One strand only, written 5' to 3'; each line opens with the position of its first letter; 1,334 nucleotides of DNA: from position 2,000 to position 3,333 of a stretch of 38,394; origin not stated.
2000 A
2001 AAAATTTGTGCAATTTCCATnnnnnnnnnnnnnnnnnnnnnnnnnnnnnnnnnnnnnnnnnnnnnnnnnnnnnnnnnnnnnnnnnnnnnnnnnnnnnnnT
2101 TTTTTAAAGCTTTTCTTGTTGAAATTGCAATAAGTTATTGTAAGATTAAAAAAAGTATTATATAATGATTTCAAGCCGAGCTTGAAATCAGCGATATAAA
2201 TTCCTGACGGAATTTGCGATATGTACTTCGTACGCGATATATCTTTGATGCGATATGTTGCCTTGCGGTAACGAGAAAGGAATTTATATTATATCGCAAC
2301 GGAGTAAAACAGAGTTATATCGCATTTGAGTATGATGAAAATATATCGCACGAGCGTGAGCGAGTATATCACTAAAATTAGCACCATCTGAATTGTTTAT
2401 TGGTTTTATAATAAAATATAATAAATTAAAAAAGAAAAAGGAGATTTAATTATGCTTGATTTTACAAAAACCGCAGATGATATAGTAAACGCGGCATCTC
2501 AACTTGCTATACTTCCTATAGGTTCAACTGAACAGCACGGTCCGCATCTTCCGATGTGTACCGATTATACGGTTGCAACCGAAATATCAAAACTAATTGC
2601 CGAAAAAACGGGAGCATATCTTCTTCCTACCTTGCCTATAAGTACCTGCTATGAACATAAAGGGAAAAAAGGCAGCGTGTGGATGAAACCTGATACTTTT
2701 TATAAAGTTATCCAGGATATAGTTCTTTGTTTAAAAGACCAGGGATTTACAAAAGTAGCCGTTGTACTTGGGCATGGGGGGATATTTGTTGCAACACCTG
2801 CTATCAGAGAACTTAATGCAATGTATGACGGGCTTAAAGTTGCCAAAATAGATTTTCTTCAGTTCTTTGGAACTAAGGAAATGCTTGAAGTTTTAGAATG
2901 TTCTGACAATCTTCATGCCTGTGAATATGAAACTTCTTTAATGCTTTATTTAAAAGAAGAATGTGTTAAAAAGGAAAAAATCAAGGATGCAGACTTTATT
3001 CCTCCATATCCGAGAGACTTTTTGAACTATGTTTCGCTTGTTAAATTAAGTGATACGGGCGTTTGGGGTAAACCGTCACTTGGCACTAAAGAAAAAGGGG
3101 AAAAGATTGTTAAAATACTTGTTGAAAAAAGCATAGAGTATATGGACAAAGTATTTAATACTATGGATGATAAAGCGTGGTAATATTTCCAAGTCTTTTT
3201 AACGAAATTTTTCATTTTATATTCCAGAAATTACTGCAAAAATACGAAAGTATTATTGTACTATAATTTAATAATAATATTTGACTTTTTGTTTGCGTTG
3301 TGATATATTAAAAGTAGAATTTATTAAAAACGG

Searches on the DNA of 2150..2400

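Call 99: search_rna_families(source=window, start=2150, end=2400, threshold=evalue, max_evalue=10, show_alignments=1)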
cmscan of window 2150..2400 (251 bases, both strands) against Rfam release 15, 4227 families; matches with E-value up to 10: 8.
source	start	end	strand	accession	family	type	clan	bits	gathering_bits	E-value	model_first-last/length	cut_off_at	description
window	2189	2261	+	RF01706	Gut-1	Gene; sRNA;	-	29.2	50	0.00051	1-77/77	no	Gut-1 RNA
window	2213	2341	+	RF02973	Enterococcus-1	Gene; sRNA;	-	21.6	71.4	0.021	1-152/152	no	Enterococcus-1 RNA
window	2321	2393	+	RF02788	snoTBR6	Gene; snRNA; snoRNA; CD-box;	-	21.3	37.6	0.14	1-83/83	no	Small nucleolar RNA TBR6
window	2319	2346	+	RF04103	mir-8356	Gene; miRNA;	-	17.2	70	0.9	18-45/65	no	mir-8356 microRNA precursor family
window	2215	2350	+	RF03621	MIR4245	Gene; miRNA;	-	17.2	74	1.5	24-103/128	no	MIR4245 microRNA precursor family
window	2150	2199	-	RF00114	S15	Cis-reg; leader;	CL00121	13.2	39.5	0.83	1-49/117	3'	Ribosomal S15 leader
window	2292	2313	-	RF00039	DicF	Gene; antisense;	-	12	48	4.6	22-44/52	no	DicF RNA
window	2328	2377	+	RF01310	sR7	Gene; snRNA; snoRNA; CD-box;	-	10.4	37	4.7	1-57/57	no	Small nucleolar RNA sR7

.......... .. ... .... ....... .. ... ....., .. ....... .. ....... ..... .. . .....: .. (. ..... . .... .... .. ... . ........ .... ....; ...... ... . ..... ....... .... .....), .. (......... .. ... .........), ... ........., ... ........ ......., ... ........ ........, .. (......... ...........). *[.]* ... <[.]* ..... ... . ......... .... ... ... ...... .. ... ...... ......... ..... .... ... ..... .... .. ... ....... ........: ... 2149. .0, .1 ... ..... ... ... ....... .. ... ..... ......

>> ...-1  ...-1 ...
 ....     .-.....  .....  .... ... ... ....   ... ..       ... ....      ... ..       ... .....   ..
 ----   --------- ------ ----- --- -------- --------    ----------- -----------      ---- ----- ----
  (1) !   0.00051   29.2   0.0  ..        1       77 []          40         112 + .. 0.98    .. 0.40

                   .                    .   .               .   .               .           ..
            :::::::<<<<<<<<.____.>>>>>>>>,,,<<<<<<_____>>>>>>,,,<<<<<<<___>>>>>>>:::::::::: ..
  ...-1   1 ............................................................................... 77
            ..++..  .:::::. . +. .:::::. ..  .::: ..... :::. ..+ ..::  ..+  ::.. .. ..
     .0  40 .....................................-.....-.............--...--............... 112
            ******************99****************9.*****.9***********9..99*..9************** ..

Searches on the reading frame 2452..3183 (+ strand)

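Call 8: search_protein_families(library=pfam, proteins=[window:2452-3183:+])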
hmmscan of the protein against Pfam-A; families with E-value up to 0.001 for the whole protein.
window:2452-3183:+ (243 aa): 1 family
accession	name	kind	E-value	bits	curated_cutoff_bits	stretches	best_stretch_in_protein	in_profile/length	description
PF02633.19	Creatininase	-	1.5e-54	185.4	31.3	1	13-229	10-236/238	Creatinine amidohydrolase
